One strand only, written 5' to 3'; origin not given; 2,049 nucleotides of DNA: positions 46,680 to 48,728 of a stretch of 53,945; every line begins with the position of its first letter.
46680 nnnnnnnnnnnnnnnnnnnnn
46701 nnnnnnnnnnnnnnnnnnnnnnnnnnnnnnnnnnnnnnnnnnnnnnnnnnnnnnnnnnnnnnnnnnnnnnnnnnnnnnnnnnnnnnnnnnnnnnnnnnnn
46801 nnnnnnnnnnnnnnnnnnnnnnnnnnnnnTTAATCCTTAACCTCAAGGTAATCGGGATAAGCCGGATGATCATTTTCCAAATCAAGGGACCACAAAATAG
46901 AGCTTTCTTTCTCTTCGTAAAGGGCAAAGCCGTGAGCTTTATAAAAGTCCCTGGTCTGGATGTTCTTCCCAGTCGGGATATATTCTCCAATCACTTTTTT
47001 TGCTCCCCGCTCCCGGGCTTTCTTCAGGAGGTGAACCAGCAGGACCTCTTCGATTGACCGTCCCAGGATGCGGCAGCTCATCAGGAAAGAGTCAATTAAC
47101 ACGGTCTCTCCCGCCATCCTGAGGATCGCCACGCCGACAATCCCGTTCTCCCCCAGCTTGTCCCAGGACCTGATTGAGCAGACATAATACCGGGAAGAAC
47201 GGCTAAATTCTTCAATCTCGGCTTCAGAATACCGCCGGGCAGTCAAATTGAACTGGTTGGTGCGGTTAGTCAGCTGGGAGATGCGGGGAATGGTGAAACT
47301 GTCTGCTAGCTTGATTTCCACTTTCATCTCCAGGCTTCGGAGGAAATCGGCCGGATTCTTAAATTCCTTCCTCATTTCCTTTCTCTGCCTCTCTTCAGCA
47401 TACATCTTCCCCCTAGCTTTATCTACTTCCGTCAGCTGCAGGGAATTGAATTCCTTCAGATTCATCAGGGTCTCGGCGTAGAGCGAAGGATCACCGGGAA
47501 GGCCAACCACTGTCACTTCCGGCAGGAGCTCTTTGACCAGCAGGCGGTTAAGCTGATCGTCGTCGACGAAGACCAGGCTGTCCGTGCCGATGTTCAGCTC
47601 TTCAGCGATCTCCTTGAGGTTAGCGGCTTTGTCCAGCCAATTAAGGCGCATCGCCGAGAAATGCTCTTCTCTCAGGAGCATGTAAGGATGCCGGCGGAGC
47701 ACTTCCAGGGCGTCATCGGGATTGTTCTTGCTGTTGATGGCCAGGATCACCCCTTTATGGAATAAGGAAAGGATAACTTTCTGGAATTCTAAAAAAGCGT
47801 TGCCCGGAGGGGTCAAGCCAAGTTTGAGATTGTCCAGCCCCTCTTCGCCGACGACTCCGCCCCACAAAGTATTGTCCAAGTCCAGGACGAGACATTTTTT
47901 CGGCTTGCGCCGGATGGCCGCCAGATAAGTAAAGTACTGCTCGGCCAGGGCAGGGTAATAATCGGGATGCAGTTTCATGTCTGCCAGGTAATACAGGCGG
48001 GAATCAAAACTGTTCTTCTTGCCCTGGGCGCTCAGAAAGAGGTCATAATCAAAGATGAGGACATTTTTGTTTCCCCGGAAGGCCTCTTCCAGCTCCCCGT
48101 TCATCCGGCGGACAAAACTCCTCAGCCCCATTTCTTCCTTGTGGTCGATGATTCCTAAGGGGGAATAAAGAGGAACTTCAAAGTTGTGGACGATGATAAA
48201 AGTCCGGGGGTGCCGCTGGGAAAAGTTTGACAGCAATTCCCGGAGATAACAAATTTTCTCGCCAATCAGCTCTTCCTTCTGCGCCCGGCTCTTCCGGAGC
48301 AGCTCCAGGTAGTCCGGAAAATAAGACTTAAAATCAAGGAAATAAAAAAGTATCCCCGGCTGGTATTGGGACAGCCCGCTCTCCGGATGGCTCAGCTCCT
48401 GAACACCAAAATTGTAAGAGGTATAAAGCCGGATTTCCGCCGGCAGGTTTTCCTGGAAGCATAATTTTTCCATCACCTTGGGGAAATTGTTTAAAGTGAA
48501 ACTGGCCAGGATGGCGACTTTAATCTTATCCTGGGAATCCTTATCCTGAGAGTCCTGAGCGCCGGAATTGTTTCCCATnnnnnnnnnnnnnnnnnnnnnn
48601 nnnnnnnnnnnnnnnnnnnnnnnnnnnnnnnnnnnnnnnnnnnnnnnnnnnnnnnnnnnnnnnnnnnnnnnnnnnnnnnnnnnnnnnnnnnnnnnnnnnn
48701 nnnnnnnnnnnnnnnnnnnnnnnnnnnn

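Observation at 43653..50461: ACP-dependent FkbH-type acyl/glyceryl modification operon coupled to GT2 and GT39 glycosyltransferases in an archaeon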

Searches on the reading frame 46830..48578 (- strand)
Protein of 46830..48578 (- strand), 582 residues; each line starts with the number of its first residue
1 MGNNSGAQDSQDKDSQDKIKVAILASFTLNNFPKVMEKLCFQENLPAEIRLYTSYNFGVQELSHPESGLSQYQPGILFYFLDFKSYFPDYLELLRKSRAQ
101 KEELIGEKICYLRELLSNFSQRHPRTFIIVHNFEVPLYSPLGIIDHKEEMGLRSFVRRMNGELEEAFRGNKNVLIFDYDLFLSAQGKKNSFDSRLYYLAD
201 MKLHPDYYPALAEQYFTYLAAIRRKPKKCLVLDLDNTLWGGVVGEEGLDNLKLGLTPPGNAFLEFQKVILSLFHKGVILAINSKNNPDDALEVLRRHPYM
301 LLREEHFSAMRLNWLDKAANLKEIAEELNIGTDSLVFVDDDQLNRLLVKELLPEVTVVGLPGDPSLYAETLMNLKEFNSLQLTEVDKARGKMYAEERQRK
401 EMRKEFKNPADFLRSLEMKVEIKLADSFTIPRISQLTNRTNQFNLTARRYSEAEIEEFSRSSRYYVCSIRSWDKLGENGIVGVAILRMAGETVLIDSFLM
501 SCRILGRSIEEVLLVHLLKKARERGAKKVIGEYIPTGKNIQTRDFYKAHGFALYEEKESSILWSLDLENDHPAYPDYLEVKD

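Call 3: search_protein_families(library=pfam, proteins=[window:46830-48578:-], max_evalue=0.01)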
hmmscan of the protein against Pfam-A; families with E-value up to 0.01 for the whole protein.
window:46830-48578:- (582 aa): 2 families
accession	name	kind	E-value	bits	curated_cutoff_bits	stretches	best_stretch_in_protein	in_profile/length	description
PF21211.3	FkbH_N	-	2.5e-08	34.5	27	1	53-214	33-186/192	FkbH, N-terminal domain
PF00583.31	Acetyltransf_1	-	0.0002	22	20.7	1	447-551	18-116/116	Acetyltransferase (GNAT) family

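Call 4: search_protein_families(library=ncbifam, proteins=[window:46830-48578:-], max_evalue=0.01)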
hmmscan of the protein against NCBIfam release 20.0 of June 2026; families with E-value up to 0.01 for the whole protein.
window:46830-48578:- (582 aa): 2 families
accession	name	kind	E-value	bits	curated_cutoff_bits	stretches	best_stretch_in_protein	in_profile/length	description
TIGR01686.1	FkbH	subfamily_domain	1.1e-90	304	146.65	1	227-553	3-321/323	FkbH domain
TIGR01681.1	HAD-SF-IIIC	subfamily_domain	6.5e-18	65.8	35.75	1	228-349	1-129/132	HAD-IIIC family phosphatase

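Call 9: find_encoding_contigs(protein=window:46830-48578:-, flank=10000, max_places=6)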
Protein window:46830-48578:- (582 aa): no gene with exactly this product is on record in the collection.

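Call 10: find_homologous_proteins(query=window:46830-48578:-, max_evalue=1e-10)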
Query window:46830-48578:- (582 aa): 7999 proteins with E <= 1e-10 among 8000 candidates; the best 120 are listed.
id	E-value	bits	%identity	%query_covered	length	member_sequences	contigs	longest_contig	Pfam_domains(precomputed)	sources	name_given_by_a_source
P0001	0.0e+0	1312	100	100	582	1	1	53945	PF21211.4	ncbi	-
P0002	1.5e-255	867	65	100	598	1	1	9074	PF21211.4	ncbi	-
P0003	9.4e-253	858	63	98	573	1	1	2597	PF21211.4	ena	-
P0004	1.0e-234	798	59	97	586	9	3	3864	PF21211.4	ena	-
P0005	7.1e-203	693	54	97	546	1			PF21211.4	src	-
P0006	2.1e-194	665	53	97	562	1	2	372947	PF12689.14,PF21211.4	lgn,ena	-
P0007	2.9e-191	655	53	97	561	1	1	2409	PF12689.14,PF21211.4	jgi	-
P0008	3.6e-187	641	49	97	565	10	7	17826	PF21211.4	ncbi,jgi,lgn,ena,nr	ncbi:MAG TPA: HAD-IIIC family phosphatase [Candidatus Nanoarchaeia archaeon]|nr:HAD-IIIC family phos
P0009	1.0e-174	600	48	97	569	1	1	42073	PF21211.4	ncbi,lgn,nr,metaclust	ncbi:methoxymalonyl-ACP biosynthesis protein FkbH [Candidatus Magnetomorum sp. HK-1]|nr:methoxymalon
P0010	2.7e-173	596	58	79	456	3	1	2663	PF21211.4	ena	-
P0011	2.0e-171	589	47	97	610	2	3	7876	PF12689.14,PF21211.4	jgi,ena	-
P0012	2.6e-171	589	48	97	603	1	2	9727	PF21211.4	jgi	-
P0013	4.7e-171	588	47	97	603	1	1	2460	PF21211.4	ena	-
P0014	5.9e-171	588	47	97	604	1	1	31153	PF21211.4,PF00583.32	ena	-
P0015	7.0e-171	588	47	97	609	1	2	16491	PF21211.4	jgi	-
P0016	7.5e-171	588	46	98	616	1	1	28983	PF21211.4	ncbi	-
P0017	1.1e-170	587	48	97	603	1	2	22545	PF12689.14,PF21211.4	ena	-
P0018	1.7e-170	586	47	97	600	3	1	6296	PF12689.14,PF21211.4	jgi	-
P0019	3.6e-170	585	47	99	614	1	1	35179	PF21211.4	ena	-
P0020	4.6e-170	585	47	98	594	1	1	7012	PF12689.14,PF21211.4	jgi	-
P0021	6.3e-170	585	47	97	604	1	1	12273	PF21211.4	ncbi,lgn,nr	ncbi:HAD-IIIC family phosphatase [Candidatus Woesearchaeota archaeon]|nr:HAD-IIIC family phosphatase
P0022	7.6e-170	584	47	97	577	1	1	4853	PF21211.4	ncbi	-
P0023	8.6e-170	584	47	97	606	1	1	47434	PF21211.4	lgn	-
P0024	1.0e-169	584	47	98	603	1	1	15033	PF21211.4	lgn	-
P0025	1.7e-169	583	46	97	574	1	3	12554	PF12689.14,PF21211.4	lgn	-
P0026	2.3e-169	583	48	97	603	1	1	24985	PF12689.14,PF21211.4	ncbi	-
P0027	1.3e-168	580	47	98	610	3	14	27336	PF12689.14,PF21211.4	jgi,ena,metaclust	metaclust:\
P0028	1.3e-167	577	45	97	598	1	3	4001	PF12689.14,PF21211.4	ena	-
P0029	1.7e-167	576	46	98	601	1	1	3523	PF12689.14,PF21211.4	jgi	jgi:FkbH-like protein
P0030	2.2e-167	576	46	98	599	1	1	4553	PF12689.14,PF21211.4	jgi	jgi:FkbH-like protein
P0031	2.3e-167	576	46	97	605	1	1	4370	PF21211.4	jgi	-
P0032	2.8e-167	576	46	97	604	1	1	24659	PF21211.4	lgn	-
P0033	3.3e-167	576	45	98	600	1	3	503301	PF12689.14,PF21211.4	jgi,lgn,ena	-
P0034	3.4e-167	575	45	97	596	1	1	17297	PF21211.4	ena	-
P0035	4.9e-167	575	46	98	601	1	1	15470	PF21211.4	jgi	-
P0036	7.3e-167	574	47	97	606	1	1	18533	PF12689.14,PF21211.4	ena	-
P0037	8.6e-167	574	46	97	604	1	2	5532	PF21211.4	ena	-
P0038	8.8e-167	574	46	99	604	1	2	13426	PF21211.4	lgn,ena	-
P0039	9.0e-167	574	47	98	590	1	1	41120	PF12689.14,PF21211.4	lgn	-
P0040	1.0e-166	574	46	96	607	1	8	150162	PF12689.14,PF21211.4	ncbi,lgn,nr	ncbi:HAD-IIIC family phosphatase [Candidatus Woesearchaeota archaeon]|nr:HAD-IIIC family phosphatase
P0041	1.5e-166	573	45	98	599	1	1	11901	PF12689.14,PF21211.4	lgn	-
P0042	1.6e-166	573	45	97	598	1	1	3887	PF21211.4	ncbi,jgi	jgi:FkbH-like protein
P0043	2.0e-166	573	46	97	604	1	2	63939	PF12689.14,PF21211.4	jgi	-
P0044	2.0e-166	573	46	98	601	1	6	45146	PF12689.14,PF21211.4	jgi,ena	-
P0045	2.0e-166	573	45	97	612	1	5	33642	PF21211.4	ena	-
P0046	2.2e-166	573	46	97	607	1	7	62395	PF21211.4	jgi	-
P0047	2.3e-166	573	47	97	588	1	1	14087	PF12689.14,PF21211.4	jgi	jgi:FkbH-like protein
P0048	2.3e-166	573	46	97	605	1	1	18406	PF21211.4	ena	-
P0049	2.5e-166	573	45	99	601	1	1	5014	PF21211.4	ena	-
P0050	3.7e-166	572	47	97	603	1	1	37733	PF21211.4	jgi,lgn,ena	-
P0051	4.2e-166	572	46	97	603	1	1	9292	PF21211.4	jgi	jgi:FkbH-like protein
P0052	4.6e-166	572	46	98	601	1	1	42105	PF12689.14,PF21211.4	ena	-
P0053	6.2e-166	571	46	99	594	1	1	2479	PF21211.4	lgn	-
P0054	7.5e-166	571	46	98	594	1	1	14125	PF21211.4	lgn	-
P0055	8.6e-166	571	46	97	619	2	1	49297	PF12689.14,PF21211.4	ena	-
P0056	1.5e-165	570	46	97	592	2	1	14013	PF12689.14,PF21211.4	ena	-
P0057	1.7e-165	570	46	97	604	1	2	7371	PF12689.14,PF21211.4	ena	-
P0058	1.8e-165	570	45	97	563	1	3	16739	PF12689.14,PF21211.4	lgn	-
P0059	1.9e-165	570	46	99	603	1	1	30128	PF21211.4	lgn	-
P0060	2.1e-165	570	46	97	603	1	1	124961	PF21211.4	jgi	jgi:FkbH-like protein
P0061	2.7e-165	569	46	99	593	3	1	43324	PF12689.14,PF21211.4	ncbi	ncbi:MAG: HAD-IIIC family phosphatase [Nanoarchaeota archaeon]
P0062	4.5e-165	568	46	97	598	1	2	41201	PF21211.4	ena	-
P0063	5.6e-165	568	47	97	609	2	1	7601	PF12689.14,PF21211.4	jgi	-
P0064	6.6e-165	568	46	97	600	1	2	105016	PF12689.14,PF21211.4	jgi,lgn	-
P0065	9.3e-165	567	45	98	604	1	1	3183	PF21211.4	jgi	-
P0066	1.3e-164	567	46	97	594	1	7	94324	PF21211.4,PF03031.25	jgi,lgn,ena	-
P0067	1.4e-164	567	46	97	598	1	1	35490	PF21211.4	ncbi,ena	-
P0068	3.3e-164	566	46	98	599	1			PF12689.14,PF21211.4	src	-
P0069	3.4e-164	566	46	93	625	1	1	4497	PF12689.14,PF21211.4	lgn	-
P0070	3.7e-164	565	45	99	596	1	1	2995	PF21211.4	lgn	-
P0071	3.8e-164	565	45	97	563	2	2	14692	PF12689.14,PF21211.4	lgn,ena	-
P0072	4.0e-164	565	46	97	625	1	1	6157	PF12689.14,PF21211.4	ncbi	-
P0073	4.2e-164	565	46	98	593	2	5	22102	PF21211.4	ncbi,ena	-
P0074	4.6e-164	565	48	94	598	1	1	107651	PF21211.4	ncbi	-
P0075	1.4e-163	564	46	98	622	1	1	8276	PF21211.4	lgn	-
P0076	1.5e-163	563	46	98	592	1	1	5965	PF21211.4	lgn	-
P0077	1.5e-163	563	45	97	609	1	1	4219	PF21211.4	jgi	jgi:FkbH-like protein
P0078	1.5e-163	563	45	99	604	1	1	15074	PF21211.4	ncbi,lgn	-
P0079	1.9e-163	563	45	98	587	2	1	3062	PF21211.4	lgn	-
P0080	2.4e-163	563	45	98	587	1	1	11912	PF21211.4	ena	-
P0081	4.9e-163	562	46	97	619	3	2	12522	PF21211.4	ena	-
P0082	5.1e-163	562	45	97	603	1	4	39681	PF21211.4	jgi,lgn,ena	-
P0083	5.6e-163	562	46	97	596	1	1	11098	PF12689.14,PF21211.4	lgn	-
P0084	6.1e-163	561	46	97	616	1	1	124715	PF21211.4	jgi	jgi:FkbH-like protein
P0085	6.7e-163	561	45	98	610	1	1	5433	PF21211.4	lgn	-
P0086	6.8e-163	561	46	96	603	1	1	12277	PF21211.4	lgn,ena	-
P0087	7.0e-163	561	45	98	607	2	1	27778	PF21211.4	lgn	-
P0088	7.1e-163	561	45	97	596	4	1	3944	PF21211.4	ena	-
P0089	8.0e-163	561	46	98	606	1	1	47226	PF21211.4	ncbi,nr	ncbi:HAD family hydrolase [Candidatus Woesearchaeota archaeon]|nr:HAD family hydrolase [Candidatus W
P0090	8.7e-163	561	45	100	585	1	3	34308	PF12689.14,PF21211.4,PF13420.14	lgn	-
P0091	9.0e-163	561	44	96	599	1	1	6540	PF21211.4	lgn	-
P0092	1.1e-162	561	44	97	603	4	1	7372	PF21211.4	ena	-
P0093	1.5e-162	560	45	98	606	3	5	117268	PF12689.14,PF21211.4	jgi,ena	-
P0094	1.6e-162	560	46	95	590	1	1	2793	PF12689.14,PF21211.4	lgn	-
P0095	2.4e-162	559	45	98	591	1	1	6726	PF21211.4,PF03031.25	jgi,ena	-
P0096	2.8e-162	559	46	97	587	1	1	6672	PF21211.4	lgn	-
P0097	3.9e-162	559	47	96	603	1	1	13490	PF21211.4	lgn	-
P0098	4.2e-162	559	46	98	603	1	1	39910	PF21211.4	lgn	-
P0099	4.3e-162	559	44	97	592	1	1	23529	PF12689.14,PF21211.4,PF03031.25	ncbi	ncbi:MAG: HAD-IIIC family phosphatase [bacterium]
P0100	5.8e-162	558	45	98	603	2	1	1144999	PF12689.14,PF21211.4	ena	-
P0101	5.9e-162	558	45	96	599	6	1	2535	PF21211.4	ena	-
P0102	6.2e-162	558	47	93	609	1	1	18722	PF21211.4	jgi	jgi:FkbH-like protein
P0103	6.9e-162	558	50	85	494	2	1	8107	PF12689.14,PF21211.4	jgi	-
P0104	7.4e-162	558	46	97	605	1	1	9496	PF21211.4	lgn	-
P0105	8.9e-162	558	46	95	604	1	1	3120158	PF21211.4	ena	-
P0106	9.5e-162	558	44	98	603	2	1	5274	PF21211.4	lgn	-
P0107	9.7e-162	557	46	95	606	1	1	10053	PF21211.4,PF03031.25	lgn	-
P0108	1.0e-161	557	44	98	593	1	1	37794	PF12689.14,PF21211.4,PF00583.32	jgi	jgi:FkbH-like protein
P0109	1.4e-161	557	46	97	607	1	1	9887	PF21211.4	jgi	-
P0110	1.5e-161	557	47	98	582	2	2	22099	PF21211.4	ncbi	-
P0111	1.6e-161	557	44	96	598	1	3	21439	PF21211.4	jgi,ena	-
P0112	1.7e-161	557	46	97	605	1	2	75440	PF21211.4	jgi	jgi:FkbH-like protein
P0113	1.7e-161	557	45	97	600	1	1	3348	PF21211.4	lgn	-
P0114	1.9e-161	557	46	97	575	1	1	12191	PF12689.14,PF21211.4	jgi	jgi:FkbH-like protein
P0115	3.5e-161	556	45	98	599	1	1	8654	PF12689.14,PF21211.4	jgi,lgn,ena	-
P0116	3.6e-161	556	47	93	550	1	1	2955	PF21211.4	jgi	-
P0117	3.8e-161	556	47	94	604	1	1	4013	PF21211.4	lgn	-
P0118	4.1e-161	555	45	97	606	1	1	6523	PF21211.4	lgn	-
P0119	4.2e-161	555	46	97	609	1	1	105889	PF21211.4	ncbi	-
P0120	4.6e-161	555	47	99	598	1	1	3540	PF12689.14,PF21211.4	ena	-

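Call 11: list_cluster_members(proteins=[P0001, P0002, P0006, P0008])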
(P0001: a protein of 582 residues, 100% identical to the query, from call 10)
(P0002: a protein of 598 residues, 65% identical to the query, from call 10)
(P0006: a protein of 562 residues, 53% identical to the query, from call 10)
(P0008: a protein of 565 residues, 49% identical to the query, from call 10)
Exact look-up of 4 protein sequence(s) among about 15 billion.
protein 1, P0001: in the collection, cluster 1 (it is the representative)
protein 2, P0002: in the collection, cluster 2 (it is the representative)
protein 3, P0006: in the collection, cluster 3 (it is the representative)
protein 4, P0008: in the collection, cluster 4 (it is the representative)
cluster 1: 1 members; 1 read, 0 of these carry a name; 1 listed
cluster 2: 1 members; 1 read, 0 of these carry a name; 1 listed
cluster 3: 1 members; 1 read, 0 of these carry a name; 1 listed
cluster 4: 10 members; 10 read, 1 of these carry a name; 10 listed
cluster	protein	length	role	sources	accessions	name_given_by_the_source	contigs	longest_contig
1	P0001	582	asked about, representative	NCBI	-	-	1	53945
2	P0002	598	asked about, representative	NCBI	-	-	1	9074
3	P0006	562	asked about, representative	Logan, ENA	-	-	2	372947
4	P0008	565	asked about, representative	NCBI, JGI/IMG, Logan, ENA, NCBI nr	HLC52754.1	MAG TPA: HAD-IIIC family phosphatase [Candidatus Nanoarchaeia archaeon] | HAD-IIIC family phosphatase [Candidatus Nanoarchaeia archaeon]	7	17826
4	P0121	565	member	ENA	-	-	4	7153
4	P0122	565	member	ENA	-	-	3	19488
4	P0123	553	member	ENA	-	-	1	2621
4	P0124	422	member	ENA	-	-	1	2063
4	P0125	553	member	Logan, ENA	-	-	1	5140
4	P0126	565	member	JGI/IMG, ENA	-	-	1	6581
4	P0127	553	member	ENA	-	-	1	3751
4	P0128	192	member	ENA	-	-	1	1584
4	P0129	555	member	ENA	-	-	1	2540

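Call 12: find_encoding_contigs(protein=P0006, flank=10000, max_places=3)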
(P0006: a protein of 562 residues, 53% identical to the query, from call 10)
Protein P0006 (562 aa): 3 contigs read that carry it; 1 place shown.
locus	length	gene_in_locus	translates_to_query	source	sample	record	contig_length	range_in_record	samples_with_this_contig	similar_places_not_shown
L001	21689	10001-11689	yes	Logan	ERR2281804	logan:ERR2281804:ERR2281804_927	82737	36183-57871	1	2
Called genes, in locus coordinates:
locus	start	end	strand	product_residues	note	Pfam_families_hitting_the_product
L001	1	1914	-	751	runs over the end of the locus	PF00224:PK, PF14306:PUA_2, PF01747:ATP-sulfurylase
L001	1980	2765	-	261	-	PF00483:NTP_transferase, PF12804:NTP_transf_3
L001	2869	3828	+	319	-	-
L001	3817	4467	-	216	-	PF07722:Peptidase_C26, PF00117:GATase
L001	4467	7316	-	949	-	PF01467:CTP_transf_like, PF01326:PPDK_N (weak), PF00391:PEP-utilizers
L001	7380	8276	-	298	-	PF00535:Glycos_transf_2, PF26629:GT2_TM_C (weak)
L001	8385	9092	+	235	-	PF13641:Glyco_tranf_2_3 (weak), PF00535:Glycos_transf_2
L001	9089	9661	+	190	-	PF00583:Acetyltransf_1, PF13508:Acetyltransf_7 (weak), PF13673:Acetyltransf_10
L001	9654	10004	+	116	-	PF01648:ACPS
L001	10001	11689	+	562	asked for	PF21211:FkbH_N, PF12689:Acid_PPase (faint)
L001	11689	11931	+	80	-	PF00550:PP-binding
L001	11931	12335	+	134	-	PF01575:MaoC_dehydratas, PF13452:FAS1_DH_region (weak)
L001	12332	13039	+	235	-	PF00106:adh_short, PF01370:Epimerase (weak), PF08659:KR, PF13561:adh_short_C2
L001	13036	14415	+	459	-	PF13231:PMT_2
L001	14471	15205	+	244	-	PF01209:Ubie_methyltran (weak), PF05175:MTS (weak), PF05401:NodS, PF13489:Methyltransf_23, PF13847:Methyltransf_31, PF08241:Methyltransf_11, PF08242:Methyltransf_12, PF13649:Methyltransf_25, +2 more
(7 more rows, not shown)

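Call 14: find_encoding_contigs(protein=P0040, flank=10000, max_places=2)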
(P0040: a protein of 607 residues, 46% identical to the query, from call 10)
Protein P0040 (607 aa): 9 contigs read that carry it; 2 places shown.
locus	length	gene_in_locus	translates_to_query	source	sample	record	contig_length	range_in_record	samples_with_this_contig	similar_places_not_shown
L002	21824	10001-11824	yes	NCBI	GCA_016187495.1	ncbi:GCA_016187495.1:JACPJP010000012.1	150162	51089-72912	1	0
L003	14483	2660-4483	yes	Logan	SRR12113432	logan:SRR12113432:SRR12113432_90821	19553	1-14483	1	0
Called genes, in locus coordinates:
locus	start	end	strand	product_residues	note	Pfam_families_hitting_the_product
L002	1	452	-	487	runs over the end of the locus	PF13231:PMT_2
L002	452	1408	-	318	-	PF00535:Glycos_transf_2, PF13641:Glyco_tranf_2_3, PF13632:Glyco_trans_2_3 (weak)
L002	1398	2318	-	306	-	PF01073:3Beta_HSD, PF01370:Epimerase, PF02719:Polysacc_synt_2 (faint), PF04321:RmlD_sub_bind, PF13460:NAD_binding_10, PF16363:GDP_Man_Dehyd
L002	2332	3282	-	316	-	PF01073:3Beta_HSD, PF01370:Epimerase, PF02719:Polysacc_synt_2, PF04321:RmlD_sub_bind, PF07993:NAD_binding_4, PF16363:GDP_Man_Dehyd, PF13460:NAD_binding_10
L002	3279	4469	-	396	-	PF03446:NAD_binding_2 (faint), PF03721:UDPG_MGDP_dh_N, PF00984:UDPG_MGDP_dh, PF03720:UDPG_MGDP_dh_C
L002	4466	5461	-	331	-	PF01408:GFO_IDH_MocA, PF02894:GFO_IDH_MocA_C, PF22725:GFO_IDH_MocA_C3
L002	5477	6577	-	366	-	PF00266:Aminotran_5 (faint), PF01041:DegT_DnrJ_EryC1, PF01212:Beta_elim_lyase, PF01053:Cys_Met_Meta_PP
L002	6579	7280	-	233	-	PF00551:Formyl_trans_N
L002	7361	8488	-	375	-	PF00534:Glycos_transf_1, PF13692:Glyco_trans_1_4, PF13524:Glyco_trans_1_2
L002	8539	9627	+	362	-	PF02350:Epimerase_2, PF04007:DUF354 (weak)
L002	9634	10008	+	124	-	PF01648:ACPS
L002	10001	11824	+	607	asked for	PF21211:FkbH_N, PF12689:Acid_PPase (faint)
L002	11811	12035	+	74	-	-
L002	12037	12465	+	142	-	PF01575:MaoC_dehydratas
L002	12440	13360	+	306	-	PF02522:Antibiotic_NAT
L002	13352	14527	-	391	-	PF06662:C5-epim_C (faint), PF13243:SQHop_cyclase_C (faint), PF09492:Pec_lyase (weak), PF25840:Ulvan_lyase_N (weak)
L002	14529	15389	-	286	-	PF08003:Methyltransf_9 (weak), PF13489:Methyltransf_23, PF13649:Methyltransf_25 (weak), PF08241:Methyltransf_11, PF08242:Methyltransf_12 (weak)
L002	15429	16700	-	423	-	PF01210:NAD_Gly3P_dh_N (faint), PF02826:2-Hacid_dh_C (faint), PF03446:NAD_binding_2, PF03721:UDPG_MGDP_dh_N, PF00984:UDPG_MGDP_dh, PF03720:UDPG_MGDP_dh_C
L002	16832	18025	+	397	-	PF03721:UDPG_MGDP_dh_N, PF00984:UDPG_MGDP_dh, PF03720:UDPG_MGDP_dh_C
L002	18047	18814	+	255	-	PF01370:Epimerase, PF04321:RmlD_sub_bind, PF02719:Polysacc_synt_2, PF07993:NAD_binding_4 (weak), PF16363:GDP_Man_Dehyd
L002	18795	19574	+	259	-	PF00535:Glycos_transf_2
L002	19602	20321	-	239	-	PF05148:Methyltransf_8 (faint), PF01209:Ubie_methyltran, PF13489:Methyltransf_23, PF13847:Methyltransf_31, PF08241:Methyltransf_11, PF08242:Methyltransf_12, PF13649:Methyltransf_25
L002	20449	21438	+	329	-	PF00106:adh_short (weak), PF01073:3Beta_HSD, PF01370:Epimerase, PF02719:Polysacc_synt_2, PF04321:RmlD_sub_bind, PF07993:NAD_binding_4, PF13460:NAD_binding_10, PF16363:GDP_Man_Dehyd, +1 more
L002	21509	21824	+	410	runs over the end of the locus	PF08421:Methyltransf_13, PF13489:Methyltransf_23, PF08484:Methyltransf_14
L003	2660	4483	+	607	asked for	PF21211:FkbH_N, PF12689:Acid_PPase (faint)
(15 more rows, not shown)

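Call 15: find_encoding_contigs(protein=P0009, flank=10000, max_places=2)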
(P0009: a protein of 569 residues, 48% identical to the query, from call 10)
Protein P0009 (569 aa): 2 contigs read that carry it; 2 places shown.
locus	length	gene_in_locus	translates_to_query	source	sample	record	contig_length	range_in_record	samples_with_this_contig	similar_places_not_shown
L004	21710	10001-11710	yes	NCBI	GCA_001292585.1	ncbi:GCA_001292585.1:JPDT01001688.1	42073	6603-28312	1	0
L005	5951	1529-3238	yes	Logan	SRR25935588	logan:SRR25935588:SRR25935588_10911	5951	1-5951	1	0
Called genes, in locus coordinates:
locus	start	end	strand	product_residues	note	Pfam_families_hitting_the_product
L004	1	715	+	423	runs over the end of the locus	PF00072:Response_reg, PF02518:HATPase_c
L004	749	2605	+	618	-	PF00072:Response_reg (weak), PF00512:HisKA, PF02518:HATPase_c, PF00072:Response_reg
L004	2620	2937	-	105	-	-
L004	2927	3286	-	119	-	-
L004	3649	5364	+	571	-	PF00072:Response_reg, PF00512:HisKA, PF02518:HATPase_c, PF00072:Response_reg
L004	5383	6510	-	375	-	PF01041:DegT_DnrJ_EryC1, PF01212:Beta_elim_lyase (faint)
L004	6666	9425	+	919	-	-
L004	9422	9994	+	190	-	PF00583:Acetyltransf_1 (weak), PF13420:Acetyltransf_4 (faint), PF13673:Acetyltransf_10 (faint), PF13508:Acetyltransf_7 (faint)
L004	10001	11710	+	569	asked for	PF21211:FkbH_N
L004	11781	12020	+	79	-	PF00550:PP-binding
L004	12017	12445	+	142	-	PF01575:MaoC_dehydratas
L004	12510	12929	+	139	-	-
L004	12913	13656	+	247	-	PF00535:Glycos_transf_2, PF10111:Glyco_tranf_2_2 (faint), PF13641:Glyco_tranf_2_3 (weak)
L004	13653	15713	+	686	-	PF13884:Peptidase_S74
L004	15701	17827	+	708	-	PF00496:SBP_bac_5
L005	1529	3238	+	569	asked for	PF21211:FkbH_N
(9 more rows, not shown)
